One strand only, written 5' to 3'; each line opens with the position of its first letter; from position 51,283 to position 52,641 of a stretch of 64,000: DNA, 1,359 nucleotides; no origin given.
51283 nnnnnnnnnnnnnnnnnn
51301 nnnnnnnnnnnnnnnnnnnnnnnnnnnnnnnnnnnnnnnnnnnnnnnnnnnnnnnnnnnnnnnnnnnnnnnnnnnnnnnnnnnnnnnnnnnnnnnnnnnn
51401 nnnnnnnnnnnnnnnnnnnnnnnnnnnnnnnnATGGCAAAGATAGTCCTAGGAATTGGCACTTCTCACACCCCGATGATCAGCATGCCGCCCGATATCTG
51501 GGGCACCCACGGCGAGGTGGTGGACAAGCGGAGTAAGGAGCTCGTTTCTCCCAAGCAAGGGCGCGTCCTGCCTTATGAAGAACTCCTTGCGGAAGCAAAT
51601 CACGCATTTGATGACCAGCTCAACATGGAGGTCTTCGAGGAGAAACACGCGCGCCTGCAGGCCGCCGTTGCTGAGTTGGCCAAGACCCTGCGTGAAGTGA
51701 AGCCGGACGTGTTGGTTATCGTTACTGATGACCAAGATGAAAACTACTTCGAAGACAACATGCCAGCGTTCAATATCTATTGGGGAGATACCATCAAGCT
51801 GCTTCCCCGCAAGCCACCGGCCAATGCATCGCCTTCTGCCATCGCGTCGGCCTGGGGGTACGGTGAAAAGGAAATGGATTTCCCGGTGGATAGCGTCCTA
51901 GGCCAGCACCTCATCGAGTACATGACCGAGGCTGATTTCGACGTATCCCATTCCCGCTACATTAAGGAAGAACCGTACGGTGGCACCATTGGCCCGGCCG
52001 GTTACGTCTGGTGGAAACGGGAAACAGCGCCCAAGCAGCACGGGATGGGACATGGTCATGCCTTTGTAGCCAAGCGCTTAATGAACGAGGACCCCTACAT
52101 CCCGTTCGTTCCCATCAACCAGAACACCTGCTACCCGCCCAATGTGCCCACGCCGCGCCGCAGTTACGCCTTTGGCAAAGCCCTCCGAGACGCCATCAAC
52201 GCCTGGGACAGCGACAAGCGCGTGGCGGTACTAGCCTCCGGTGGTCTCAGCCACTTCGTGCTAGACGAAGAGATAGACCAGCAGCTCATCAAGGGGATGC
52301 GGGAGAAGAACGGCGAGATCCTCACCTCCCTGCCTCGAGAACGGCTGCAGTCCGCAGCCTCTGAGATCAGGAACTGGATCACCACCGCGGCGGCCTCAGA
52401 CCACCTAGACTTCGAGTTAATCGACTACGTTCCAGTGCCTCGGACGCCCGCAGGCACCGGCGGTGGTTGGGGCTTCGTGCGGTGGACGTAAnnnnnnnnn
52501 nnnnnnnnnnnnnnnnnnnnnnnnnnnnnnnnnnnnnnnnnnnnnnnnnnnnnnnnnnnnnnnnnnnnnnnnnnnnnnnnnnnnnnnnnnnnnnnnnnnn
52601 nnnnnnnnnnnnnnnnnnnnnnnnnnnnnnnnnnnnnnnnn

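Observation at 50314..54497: Three tandem paralogous LigB/GalA-type extradiol dioxygenases followed by an RraA/LigK-like aldolase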

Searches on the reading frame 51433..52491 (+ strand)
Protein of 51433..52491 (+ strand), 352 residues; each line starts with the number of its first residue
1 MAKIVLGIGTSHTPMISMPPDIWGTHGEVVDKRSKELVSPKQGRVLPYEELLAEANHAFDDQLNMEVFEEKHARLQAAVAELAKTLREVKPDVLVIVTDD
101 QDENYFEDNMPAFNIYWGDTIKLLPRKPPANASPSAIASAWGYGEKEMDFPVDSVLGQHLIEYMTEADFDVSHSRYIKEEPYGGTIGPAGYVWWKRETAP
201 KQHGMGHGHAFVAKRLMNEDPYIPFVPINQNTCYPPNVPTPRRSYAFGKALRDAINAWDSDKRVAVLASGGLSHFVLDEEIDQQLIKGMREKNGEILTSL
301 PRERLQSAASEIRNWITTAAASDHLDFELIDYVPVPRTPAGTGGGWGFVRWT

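Call 3: search_protein_families(library=pfam, proteins=[window:51433-52491:+], max_evalue=0.01)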
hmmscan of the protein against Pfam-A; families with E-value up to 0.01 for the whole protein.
window:51433-52491:+ (352 aa): 1 family
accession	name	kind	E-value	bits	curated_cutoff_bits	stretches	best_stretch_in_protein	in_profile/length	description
PF02900.23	LigB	-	1.6e-17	64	26.3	1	78-308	30-226/269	Catalytic LigB subunit of aromatic ring-opening dioxygenase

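Call 4: search_protein_families(library=ncbifam, proteins=[window:51433-52491:+], max_evalue=0.01)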
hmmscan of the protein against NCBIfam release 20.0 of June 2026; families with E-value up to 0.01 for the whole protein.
window:51433-52491:+ (352 aa): 11 families
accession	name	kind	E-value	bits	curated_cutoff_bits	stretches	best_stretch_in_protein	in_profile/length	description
NF009901.0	PRK13364.1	subfamily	6.1e-22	78.1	290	1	80-319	38-247/279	class III extradiol dioxygenase family protein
NF009902.0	PRK13365.1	subfamily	1.2e-16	60.6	299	1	204-280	122-199/298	class III extradiol dioxygenase family protein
NF009913.0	PRK13373.1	equivalog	2e-16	60.2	462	1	212-275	131-193/344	putative dioxygenase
NF009909.0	PRK13370.1-3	subfamily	6.3e-16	58.6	286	2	204-287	110-190/286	3-carboxyethylcatechol 2,3-dioxygenase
NF009904.0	PRK13367.1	equivalog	1.5e-12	47.3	412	1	237-279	156-198/426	gallate dioxygenase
NF009910.0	PRK13370.1-4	equivalog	3.9e-10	39.4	291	1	206-274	114-179/312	3-carboxyethylcatechol 2,3-dioxygenase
NF009903.0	PRK13366.1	subfamily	2.7e-09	36.7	317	1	223-276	143-195/284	class III extradiol dioxygenase subunit beta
NF009912.0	PRK13372.1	equivalog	4.5e-09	35.7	837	1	223-276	290-342/443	protocatechuate 4,5-dioxygenase subunit alpha/beta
NF009908.0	PRK13370.1-2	equivalog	1.6e-08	34.3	467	1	206-274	114-179/314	3-carboxyethylcatechol 2,3-dioxygenase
TIGR02298.1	HpaD_Fe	equivalog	1.7e-08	34.3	315.95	1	210-280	129-193/284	3,4-dihydroxyphenylacetate 2,3-dioxygenase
NF009907.0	PRK13370.1-1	equivalog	3e-05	23.2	549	0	207-277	115-182/314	3-carboxyethylcatechol 2,3-dioxygenase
